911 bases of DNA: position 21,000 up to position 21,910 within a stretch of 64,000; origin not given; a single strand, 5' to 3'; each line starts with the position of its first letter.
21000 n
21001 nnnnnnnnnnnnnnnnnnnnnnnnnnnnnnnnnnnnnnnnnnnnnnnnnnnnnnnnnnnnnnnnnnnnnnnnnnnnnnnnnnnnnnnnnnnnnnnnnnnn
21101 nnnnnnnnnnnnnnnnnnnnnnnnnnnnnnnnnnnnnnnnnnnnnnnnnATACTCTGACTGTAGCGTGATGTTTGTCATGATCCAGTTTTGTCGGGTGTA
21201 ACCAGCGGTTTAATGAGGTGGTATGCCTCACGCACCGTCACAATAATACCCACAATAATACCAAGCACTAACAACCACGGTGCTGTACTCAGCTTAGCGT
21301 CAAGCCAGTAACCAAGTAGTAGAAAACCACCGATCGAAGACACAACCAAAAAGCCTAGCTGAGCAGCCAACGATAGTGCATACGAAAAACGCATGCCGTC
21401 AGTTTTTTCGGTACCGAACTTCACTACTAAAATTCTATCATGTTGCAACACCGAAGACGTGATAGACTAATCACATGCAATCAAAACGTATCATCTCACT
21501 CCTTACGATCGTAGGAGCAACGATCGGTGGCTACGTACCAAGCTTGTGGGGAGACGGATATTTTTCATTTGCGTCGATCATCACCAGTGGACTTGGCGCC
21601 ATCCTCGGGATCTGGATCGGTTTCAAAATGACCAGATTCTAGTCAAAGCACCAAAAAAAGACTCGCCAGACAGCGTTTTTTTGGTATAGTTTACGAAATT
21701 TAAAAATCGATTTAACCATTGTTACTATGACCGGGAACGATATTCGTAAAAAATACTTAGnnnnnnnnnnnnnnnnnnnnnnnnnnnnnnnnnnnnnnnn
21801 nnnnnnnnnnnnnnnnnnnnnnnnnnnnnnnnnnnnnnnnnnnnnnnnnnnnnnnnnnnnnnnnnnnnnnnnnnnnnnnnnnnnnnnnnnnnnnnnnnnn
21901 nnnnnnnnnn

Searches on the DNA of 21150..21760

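Call 78: search_rna_families(source=window, start=21150, end=21760, threshold=evalue, max_evalue=0.1)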
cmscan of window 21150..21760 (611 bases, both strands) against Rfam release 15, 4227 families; matches with E-value up to 0.1: 0.
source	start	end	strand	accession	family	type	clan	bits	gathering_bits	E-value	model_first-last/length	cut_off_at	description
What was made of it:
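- Tried and rejected: The long gap before alaS holds no Rfam-like RNA (call 78).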
